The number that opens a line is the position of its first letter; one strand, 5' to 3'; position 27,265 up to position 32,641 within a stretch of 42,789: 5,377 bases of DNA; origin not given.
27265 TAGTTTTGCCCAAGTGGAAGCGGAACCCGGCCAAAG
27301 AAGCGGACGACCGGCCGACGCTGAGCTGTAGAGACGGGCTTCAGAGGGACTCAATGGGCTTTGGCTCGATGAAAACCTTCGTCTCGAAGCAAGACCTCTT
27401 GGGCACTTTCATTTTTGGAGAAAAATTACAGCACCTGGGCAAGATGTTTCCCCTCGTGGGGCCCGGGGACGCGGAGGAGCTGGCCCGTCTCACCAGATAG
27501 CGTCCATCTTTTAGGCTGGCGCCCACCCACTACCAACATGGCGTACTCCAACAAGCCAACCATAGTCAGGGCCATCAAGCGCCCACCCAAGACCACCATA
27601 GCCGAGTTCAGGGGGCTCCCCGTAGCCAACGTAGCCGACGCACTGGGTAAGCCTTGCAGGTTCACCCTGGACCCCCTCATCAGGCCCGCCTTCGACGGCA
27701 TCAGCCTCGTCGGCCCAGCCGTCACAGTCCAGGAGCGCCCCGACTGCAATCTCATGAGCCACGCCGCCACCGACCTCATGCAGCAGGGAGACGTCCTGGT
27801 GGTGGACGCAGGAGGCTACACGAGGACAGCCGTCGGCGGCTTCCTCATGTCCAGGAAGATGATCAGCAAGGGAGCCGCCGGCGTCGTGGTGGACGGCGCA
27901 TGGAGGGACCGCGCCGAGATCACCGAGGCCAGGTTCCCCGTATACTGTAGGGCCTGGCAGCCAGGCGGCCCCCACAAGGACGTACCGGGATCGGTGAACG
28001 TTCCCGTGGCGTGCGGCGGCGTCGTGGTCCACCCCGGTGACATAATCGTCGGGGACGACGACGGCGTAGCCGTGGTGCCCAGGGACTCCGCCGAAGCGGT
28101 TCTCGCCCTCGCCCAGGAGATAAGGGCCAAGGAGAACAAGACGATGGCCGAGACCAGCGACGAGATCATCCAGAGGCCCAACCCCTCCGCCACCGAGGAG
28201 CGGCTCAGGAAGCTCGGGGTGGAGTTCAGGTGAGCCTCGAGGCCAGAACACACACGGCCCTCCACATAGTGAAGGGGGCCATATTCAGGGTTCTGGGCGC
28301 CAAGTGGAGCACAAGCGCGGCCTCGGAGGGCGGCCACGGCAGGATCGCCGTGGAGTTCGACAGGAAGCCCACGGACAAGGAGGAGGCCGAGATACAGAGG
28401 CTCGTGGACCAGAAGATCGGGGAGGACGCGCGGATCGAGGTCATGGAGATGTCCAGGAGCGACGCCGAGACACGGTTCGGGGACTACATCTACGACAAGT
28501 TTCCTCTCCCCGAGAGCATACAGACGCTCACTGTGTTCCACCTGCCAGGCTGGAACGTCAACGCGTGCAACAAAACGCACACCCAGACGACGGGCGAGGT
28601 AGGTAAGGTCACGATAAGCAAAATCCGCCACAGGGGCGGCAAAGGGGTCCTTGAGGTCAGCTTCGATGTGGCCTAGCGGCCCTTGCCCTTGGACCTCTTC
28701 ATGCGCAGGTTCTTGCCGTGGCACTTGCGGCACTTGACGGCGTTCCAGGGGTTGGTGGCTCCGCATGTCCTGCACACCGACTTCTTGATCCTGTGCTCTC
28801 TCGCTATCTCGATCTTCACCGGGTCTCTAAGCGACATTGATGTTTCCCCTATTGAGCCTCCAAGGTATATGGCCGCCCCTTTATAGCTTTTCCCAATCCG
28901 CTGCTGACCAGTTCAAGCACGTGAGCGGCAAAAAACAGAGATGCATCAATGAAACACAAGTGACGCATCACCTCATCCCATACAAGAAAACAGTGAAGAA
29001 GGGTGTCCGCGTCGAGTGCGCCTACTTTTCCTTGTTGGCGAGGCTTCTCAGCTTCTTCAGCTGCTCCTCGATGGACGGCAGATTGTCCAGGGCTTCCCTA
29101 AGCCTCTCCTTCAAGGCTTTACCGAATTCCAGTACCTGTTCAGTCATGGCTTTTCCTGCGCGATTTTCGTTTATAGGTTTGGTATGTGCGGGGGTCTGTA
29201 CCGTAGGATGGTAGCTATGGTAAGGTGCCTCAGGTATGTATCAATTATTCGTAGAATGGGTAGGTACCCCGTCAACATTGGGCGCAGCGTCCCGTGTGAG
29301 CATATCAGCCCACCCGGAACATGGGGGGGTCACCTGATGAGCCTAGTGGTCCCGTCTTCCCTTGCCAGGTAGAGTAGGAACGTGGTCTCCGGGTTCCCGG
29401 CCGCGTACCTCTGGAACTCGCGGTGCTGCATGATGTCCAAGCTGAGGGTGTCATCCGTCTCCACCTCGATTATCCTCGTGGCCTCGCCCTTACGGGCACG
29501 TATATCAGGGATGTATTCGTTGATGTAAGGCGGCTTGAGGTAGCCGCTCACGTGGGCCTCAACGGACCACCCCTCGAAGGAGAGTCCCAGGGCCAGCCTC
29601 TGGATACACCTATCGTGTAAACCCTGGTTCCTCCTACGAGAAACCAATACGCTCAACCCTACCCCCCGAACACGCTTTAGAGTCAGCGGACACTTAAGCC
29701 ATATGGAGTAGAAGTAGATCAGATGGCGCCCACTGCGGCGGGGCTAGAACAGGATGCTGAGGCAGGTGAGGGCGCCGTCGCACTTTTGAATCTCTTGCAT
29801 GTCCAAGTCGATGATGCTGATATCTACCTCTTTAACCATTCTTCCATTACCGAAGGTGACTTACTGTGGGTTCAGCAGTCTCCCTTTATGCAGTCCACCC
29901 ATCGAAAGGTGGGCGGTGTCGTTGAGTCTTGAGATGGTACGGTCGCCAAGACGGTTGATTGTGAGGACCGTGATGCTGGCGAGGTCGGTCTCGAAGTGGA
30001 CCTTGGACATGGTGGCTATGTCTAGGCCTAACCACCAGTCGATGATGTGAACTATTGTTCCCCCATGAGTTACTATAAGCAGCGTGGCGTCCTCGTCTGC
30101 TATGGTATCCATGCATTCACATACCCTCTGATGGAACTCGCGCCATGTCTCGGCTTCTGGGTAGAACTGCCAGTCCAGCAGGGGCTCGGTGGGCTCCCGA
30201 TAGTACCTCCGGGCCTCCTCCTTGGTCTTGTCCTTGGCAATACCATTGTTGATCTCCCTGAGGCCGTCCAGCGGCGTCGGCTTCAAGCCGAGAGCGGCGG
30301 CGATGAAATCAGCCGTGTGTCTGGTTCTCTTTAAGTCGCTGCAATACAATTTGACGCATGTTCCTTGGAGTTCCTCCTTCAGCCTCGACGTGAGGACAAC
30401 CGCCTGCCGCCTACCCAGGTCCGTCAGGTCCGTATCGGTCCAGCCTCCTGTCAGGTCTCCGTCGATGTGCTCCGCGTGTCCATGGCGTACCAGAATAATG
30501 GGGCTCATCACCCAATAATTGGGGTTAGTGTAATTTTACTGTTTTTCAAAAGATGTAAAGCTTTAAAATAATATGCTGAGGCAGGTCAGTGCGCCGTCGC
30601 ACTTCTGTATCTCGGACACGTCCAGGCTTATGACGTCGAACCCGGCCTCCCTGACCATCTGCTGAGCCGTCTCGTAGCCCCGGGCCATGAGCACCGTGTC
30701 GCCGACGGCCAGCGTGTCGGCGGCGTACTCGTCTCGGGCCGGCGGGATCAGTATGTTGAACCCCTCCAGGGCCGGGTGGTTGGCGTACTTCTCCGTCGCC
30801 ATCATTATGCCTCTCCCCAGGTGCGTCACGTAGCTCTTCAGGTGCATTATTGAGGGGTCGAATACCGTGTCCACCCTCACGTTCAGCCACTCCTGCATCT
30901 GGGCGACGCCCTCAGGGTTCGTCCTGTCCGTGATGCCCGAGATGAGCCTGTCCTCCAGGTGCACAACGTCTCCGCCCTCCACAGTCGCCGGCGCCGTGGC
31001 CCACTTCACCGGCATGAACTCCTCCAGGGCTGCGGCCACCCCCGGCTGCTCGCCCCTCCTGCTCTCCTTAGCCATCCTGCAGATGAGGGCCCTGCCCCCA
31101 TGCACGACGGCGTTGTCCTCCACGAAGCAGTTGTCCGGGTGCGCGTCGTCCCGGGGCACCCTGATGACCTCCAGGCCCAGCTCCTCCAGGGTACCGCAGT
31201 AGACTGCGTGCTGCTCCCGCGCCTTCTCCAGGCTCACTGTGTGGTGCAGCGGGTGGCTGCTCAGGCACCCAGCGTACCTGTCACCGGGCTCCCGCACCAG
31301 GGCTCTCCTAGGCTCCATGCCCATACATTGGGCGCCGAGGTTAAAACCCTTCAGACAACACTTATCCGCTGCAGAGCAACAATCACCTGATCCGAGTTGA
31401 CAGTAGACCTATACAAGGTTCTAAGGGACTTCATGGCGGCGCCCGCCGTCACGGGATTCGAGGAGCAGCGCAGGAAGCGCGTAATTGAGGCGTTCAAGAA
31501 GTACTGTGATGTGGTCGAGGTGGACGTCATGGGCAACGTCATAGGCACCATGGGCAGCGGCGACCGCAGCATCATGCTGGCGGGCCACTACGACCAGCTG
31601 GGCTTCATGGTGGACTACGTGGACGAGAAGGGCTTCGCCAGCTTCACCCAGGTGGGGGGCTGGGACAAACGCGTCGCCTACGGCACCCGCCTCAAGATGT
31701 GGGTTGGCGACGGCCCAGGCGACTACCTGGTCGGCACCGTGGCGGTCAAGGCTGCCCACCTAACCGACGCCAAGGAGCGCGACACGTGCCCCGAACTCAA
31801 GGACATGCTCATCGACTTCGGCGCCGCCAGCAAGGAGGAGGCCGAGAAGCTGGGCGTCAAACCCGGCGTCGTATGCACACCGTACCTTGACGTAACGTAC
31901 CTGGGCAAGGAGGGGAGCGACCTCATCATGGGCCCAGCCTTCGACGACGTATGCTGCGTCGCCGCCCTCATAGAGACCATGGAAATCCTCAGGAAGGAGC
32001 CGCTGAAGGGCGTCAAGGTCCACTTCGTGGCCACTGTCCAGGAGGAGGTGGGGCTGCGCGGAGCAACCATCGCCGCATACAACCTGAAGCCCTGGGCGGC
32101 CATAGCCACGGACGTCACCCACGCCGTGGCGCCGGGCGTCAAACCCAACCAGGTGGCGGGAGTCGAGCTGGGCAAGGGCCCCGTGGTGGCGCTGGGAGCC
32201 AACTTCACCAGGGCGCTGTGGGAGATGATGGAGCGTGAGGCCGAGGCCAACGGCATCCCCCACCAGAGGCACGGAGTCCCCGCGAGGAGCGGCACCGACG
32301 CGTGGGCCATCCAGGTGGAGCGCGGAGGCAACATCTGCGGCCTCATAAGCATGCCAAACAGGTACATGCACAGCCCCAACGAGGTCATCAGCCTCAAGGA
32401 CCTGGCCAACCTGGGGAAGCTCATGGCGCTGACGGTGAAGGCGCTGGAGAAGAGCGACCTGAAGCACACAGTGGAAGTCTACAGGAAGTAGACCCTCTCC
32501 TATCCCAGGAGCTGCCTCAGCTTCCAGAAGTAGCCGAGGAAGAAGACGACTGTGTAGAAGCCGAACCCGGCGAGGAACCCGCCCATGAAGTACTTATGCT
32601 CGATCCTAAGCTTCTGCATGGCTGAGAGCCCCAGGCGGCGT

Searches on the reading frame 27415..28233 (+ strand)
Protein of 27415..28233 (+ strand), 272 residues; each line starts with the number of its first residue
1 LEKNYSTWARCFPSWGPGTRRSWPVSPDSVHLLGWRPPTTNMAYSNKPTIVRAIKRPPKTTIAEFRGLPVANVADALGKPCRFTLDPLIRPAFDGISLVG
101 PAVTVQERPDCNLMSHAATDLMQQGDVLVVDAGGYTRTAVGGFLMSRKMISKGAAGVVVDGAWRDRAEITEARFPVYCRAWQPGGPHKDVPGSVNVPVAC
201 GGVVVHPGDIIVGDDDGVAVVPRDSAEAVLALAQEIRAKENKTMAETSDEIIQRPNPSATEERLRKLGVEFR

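Call 42: search_protein_families(library=ncbifam, proteins=[window:27415-28233:+], max_evalue=0.00001)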
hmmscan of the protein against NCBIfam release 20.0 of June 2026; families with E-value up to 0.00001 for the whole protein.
window:27415-28233:+ (272 aa): 10 families
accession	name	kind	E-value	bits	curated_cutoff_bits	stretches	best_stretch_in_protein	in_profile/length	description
NF004850.0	PRK06201.1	subfamily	7.7e-61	205.4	231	1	49-254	7-210/222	hypothetical protein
NF006731.0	PRK09262.1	equivalog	2.3e-46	158.2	179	1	46-244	5-201/229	4-carboxy-4-hydroxy-2-oxoadipate aldolase/oxaloacetate decarboxylase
TIGR02798.1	ligK_PcmE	equivalog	1.1e-41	142.8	304.5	1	50-247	3-198/222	4-carboxy-4-hydroxy-2-oxoadipate aldolase/oxaloacetate decarboxylase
NF006093.0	PRK08245.1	subfamily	2.7e-35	121.9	208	1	99-244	50-208/240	hypothetical protein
NF005442.0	PRK07028.1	equivalog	1e-32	113.3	593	1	65-246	233-410/430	bifunctional hexulose-6-phosphate synthase/ribonuclease regulator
NF009399.0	PRK12764.1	equivalog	2.6e-24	86.1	444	1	118-236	340-459/501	fumarylacetoacetate hydrolase family protein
NF006875.0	PRK09372.1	equivalog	4.6e-19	68.7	136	1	97-223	31-156/161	ribonuclease E activity regulator RraA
TIGR01935.1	NOT-MenG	subfamily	4e-18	65.7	123.8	1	85-220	15-149/150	RraA family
NF009134.0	PRK12487.1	equivalog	2.2e-13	50.2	196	1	100-221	34-154/161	putative 4-hydroxy-4-methyl-2-oxoglutarate aldolase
TIGR02998.1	RraA_entero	equivalog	9.9e-09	35.5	241.25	1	95-220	28-153/161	ribonuclease E activity regulator RraA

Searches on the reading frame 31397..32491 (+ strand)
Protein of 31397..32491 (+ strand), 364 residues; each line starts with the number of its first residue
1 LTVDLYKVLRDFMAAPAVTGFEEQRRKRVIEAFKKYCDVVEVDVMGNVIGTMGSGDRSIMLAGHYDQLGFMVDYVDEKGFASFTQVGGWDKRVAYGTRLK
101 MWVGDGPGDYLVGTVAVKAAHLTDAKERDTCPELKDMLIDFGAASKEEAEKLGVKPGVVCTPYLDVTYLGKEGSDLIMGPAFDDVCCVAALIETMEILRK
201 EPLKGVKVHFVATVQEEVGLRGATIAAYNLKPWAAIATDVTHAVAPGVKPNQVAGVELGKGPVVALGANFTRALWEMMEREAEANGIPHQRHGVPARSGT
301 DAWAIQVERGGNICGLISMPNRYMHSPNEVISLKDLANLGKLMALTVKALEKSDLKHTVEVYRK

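Call 42: search_protein_families(library=ncbifam, proteins=[window:31397-32491:+], max_evalue=0.00001)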
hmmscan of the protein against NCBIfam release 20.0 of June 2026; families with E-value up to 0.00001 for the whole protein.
window:31397-32491:+ (364 aa): 10 families
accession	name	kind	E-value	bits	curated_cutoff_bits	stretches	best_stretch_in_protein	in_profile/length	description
NF040822.1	lys_aminopep_Arch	equivalog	4e-63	213.5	700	1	6-354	4-342/345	lysyl aminopeptidase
NF007421.0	PRK09961.1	equivalog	9.3e-42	143.1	412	1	7-358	4-341/345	aminopeptidase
TIGR03107.1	glu_aminopep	equivalog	1.4e-37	129.4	469.7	1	15-356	10-347/350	glutamyl aminopeptidase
NF007367.0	PRK09864.1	equivalog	8.4e-36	123.4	569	1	8-344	5-335/356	aminopeptidase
TIGR03106.1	trio_M42_hydro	equivalog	1.2e-12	47.4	397.75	1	5-247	5-245/343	osmoprotectant NAGGN system M42 family peptidase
NF009555.0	PRK13004.1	equivalog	1.5e-10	40.5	321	1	4-69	16-82/399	YgeY family selenium metabolism-linked hydrolase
TIGR03526.1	selenium_YgeY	hypoth_equivalog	4.5e-09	35.6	321.5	1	4-70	14-81/395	YgeY family selenium metabolism-linked hydrolase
NF003367.0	PRK04443.1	equivalog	1.2e-07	31.4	363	1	4-67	8-71/349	[LysW]-lysine hydrolase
TIGR01883.1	PepT-like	hypoth_equivalog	2.1e-06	27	274.25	0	177-224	96-141/361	peptidase T-like protein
TIGR01902.1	dapE-lys-deAc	subfamily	4.7e-06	26.1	163.1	0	8-67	2-61/340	N-acetyl-ornithine/N-acetyl-lysine deacetylase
